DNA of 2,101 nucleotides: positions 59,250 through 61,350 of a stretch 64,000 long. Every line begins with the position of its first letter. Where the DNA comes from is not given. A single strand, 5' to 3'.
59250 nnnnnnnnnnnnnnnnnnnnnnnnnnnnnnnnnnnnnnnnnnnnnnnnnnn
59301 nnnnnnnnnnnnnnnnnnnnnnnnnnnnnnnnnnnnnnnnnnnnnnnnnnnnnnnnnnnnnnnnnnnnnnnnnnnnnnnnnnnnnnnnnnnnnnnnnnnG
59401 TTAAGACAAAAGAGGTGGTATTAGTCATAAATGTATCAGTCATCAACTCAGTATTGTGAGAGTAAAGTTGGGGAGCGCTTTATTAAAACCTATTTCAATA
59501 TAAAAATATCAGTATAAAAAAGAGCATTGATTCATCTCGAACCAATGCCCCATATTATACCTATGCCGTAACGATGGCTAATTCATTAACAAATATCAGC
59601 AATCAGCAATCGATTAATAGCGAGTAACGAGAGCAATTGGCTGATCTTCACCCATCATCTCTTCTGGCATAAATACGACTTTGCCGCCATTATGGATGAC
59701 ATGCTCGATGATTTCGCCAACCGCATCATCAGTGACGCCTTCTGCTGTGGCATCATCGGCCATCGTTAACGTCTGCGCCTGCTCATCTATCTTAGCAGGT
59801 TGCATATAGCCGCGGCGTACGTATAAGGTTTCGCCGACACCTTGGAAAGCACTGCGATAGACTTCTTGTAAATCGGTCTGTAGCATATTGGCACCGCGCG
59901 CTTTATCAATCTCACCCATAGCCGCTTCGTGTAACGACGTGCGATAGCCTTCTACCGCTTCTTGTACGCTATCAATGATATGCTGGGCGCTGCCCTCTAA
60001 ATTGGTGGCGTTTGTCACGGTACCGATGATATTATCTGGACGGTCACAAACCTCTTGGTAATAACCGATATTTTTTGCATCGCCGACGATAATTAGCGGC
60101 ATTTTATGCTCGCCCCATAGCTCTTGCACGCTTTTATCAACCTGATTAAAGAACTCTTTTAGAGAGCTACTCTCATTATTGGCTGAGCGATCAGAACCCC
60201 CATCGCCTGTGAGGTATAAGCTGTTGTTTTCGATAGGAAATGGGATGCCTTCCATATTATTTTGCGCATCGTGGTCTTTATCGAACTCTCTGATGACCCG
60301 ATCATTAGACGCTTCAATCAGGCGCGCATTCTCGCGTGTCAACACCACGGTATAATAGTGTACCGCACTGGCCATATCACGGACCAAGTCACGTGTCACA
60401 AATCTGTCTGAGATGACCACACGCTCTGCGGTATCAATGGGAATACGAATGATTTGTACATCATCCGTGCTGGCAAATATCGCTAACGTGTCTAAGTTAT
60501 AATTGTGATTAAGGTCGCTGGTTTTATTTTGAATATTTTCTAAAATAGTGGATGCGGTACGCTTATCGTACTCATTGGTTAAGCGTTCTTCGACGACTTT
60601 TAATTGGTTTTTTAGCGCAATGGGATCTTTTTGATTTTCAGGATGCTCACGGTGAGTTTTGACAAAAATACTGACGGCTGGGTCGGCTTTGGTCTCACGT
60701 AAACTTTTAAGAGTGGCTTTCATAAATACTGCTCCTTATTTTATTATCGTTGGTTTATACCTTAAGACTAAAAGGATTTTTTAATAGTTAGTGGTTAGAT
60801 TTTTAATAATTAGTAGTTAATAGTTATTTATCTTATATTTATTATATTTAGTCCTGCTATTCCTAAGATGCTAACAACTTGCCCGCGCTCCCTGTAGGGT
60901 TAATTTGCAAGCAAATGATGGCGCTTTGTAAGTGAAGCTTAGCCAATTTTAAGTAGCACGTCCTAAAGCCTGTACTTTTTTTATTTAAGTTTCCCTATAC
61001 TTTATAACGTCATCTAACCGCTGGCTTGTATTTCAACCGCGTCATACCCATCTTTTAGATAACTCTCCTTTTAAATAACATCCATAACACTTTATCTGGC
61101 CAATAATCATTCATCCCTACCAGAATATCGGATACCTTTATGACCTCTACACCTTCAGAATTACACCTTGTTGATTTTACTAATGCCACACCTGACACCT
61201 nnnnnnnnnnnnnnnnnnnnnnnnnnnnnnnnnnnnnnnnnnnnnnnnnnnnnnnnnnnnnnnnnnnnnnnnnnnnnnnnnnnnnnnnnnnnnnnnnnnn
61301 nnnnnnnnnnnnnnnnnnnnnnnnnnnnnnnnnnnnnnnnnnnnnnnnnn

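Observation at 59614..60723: Balon-like ribosome hibernation factor: an archaeo-eukaryotic release factor fold in a bacterium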

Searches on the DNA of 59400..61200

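Call 42: search_rna_families(source=window, start=59400, end=61200, threshold=evalue, max_evalue=1)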
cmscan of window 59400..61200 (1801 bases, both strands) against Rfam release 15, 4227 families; matches with E-value up to 1: 1.
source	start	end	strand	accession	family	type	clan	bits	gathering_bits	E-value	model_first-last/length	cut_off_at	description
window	60419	60470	-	RF00204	snoR12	Gene; snRNA; snoRNA; CD-box;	-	30.8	39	0.0026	1-83/83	no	Small nucleolar RNA R12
